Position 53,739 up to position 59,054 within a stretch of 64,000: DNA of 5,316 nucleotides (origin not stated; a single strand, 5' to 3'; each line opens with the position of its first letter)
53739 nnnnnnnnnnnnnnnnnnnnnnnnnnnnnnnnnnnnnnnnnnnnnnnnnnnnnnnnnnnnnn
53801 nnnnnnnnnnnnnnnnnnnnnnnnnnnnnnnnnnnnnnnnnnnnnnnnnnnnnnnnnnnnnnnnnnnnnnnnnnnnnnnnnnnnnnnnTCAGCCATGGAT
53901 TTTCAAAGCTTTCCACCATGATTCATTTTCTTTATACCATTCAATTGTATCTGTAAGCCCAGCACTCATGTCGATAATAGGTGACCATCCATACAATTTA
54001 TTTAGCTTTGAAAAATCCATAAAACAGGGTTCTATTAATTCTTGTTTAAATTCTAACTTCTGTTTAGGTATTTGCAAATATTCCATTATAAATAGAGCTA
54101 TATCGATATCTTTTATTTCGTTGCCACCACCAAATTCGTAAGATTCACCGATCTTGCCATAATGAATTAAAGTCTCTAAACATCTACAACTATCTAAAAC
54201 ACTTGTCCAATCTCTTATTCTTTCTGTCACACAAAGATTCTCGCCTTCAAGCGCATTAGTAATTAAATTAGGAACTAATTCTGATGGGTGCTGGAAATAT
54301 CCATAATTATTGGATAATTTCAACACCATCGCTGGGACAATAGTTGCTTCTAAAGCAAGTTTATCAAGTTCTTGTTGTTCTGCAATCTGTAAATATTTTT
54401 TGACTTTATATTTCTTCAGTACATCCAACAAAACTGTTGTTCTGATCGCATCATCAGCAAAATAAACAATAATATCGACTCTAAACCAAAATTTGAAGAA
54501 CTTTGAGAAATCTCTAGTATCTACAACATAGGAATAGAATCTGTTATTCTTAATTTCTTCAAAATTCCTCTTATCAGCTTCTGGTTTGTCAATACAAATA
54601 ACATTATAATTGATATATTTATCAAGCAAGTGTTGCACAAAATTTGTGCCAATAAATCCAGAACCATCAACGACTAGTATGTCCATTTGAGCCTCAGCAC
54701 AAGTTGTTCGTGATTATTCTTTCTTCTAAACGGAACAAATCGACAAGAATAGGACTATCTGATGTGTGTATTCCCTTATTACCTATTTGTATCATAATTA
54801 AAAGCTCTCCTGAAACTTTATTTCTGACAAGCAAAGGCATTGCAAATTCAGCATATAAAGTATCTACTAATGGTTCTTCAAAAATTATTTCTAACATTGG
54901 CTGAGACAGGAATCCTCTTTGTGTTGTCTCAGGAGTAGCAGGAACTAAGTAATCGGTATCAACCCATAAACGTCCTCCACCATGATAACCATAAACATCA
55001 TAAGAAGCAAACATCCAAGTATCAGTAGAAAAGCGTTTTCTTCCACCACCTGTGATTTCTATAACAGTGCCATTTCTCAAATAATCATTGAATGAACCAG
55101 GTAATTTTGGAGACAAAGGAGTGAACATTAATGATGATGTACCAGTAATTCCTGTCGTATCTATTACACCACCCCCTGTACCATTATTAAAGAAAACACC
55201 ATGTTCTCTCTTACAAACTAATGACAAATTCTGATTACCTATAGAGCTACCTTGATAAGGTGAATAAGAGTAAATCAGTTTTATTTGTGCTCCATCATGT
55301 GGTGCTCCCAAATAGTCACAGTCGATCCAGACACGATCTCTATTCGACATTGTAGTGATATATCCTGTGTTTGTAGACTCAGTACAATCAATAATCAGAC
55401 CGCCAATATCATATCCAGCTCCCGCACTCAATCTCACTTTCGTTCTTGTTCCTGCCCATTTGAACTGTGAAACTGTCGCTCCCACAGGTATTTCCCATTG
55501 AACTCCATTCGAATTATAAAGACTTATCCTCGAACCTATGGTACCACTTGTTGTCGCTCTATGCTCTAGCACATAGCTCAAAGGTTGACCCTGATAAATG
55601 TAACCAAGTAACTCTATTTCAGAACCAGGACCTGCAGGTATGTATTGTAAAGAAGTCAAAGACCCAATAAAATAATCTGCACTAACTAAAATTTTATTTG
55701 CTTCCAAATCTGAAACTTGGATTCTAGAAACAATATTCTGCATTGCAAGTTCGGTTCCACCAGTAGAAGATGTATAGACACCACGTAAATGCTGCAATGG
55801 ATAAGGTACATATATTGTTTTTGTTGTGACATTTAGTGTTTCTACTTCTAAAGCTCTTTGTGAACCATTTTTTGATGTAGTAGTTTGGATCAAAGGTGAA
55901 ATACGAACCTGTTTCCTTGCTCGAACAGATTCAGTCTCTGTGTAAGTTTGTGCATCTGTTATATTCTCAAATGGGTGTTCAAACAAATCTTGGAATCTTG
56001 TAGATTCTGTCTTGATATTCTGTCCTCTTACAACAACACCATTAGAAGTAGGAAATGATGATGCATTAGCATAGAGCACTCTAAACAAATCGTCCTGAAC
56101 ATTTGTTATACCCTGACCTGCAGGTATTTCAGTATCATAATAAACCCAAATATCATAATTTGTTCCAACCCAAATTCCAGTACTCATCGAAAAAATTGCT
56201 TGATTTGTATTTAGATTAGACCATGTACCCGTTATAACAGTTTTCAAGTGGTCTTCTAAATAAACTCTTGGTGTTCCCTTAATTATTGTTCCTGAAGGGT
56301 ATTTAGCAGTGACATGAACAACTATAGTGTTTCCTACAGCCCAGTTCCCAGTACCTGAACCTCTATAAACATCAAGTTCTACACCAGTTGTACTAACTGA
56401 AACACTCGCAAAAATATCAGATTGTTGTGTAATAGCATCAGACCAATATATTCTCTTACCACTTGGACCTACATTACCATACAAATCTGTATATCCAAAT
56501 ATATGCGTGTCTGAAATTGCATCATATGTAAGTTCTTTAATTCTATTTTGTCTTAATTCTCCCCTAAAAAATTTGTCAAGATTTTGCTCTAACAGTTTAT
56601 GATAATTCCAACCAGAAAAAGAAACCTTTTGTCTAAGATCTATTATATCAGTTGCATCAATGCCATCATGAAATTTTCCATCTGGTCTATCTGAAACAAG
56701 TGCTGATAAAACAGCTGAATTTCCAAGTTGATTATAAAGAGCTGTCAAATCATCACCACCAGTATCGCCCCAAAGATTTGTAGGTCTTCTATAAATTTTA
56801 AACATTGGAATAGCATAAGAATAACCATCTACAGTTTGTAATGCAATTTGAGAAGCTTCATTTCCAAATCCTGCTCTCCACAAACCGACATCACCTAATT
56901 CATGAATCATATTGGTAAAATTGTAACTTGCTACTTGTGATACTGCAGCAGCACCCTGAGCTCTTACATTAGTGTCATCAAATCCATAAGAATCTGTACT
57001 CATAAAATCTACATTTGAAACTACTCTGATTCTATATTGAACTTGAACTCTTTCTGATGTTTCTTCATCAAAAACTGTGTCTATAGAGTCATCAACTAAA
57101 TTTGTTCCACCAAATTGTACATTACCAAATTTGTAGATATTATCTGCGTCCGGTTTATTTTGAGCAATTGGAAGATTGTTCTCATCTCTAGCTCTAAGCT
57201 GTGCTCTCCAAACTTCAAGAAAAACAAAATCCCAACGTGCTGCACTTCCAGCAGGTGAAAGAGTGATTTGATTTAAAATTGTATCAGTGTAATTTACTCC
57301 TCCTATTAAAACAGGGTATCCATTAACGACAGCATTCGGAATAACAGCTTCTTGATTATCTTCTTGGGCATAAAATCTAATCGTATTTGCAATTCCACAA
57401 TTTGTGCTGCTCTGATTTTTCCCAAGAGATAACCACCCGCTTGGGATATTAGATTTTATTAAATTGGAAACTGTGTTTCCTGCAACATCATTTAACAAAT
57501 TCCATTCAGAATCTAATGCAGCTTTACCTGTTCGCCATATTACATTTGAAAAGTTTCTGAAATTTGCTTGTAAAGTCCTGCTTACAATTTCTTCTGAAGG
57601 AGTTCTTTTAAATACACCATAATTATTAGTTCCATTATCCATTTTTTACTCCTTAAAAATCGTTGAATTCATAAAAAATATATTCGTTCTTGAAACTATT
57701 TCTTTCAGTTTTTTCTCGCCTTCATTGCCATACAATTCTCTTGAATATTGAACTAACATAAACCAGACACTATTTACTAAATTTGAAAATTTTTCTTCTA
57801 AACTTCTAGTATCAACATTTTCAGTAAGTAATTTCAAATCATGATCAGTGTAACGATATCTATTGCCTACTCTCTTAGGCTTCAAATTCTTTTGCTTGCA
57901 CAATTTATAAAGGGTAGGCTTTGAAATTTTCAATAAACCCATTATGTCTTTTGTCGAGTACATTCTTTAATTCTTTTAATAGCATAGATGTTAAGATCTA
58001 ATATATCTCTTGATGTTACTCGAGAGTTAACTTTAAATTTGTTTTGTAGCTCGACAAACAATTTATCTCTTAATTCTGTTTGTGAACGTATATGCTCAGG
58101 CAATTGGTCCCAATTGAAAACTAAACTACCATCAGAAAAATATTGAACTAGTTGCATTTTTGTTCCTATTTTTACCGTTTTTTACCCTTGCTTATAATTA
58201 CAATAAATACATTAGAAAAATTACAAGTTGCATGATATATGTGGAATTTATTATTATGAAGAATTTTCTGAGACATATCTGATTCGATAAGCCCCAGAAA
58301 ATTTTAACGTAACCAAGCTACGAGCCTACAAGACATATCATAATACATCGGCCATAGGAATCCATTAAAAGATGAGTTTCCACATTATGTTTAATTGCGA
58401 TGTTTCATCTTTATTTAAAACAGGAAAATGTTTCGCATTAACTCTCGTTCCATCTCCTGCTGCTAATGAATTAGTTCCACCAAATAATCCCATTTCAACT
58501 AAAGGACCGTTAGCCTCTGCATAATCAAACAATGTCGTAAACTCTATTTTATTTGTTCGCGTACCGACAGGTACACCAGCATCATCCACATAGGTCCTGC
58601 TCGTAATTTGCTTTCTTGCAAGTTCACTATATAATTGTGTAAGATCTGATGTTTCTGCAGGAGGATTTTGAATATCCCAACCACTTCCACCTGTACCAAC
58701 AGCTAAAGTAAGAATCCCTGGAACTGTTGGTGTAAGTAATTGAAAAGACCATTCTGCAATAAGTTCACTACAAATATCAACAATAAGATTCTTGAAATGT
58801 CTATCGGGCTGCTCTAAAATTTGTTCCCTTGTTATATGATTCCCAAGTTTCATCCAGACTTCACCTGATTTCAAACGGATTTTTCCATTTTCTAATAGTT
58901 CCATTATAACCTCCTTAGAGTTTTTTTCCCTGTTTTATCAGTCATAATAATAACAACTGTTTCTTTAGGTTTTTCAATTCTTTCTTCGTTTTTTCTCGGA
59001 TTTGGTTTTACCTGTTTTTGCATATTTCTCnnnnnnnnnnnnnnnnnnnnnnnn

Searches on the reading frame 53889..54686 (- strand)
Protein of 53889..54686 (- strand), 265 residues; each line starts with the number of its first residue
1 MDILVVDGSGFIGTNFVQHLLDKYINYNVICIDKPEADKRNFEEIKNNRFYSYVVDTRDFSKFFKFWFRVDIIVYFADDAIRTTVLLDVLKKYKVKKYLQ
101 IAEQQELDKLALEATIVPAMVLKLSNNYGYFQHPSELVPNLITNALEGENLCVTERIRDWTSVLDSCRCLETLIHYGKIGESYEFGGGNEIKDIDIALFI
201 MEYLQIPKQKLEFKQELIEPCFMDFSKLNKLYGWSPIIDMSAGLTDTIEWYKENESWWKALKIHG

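Call 12: search_protein_families(library=phrogs, proteins=[window:53889-54686:-], max_evalue=0.00001)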
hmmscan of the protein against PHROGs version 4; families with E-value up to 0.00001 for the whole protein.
window:53889-54686:- (265 aa): 1 family
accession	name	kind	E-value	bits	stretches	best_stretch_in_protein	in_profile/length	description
phrog_540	-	DNA, RNA and nucleotide metabolism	2.2e-25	90.2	1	117-260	450-603/715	nucleotide-sugar epimerase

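Call 84: search_protein_families(library=pfam, proteins=[window:53889-54686:-], max_evalue=0.0001)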
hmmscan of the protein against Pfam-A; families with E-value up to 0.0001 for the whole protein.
window:53889-54686:- (265 aa): 2 families
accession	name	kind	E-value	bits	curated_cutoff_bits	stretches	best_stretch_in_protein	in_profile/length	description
PF01370.27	Epimerase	-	7e-13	49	20.9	1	116-184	161-238/240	NAD dependent epimerase/dehydratase family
PF16363.11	GDP_Man_Dehyd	-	4.5e-11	43.2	27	1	114-246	170-331/332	GDP-mannose 4,6 dehydratase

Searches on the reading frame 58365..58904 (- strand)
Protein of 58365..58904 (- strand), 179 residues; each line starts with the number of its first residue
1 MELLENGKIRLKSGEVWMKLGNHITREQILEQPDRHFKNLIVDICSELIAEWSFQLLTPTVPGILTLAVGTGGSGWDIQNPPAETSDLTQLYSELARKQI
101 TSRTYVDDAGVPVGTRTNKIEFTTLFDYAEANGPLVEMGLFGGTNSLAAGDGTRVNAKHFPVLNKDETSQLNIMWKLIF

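Call 70: search_protein_families(library=phrogs, proteins=[window:58365-58904:-], max_evalue=0.001)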
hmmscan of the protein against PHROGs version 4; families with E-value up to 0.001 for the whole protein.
window:58365-58904:- (179 aa): 1 family
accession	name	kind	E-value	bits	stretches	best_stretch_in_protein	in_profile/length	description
phrog_5417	-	unknown function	2.1e-19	70.9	1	9-179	7-156/156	-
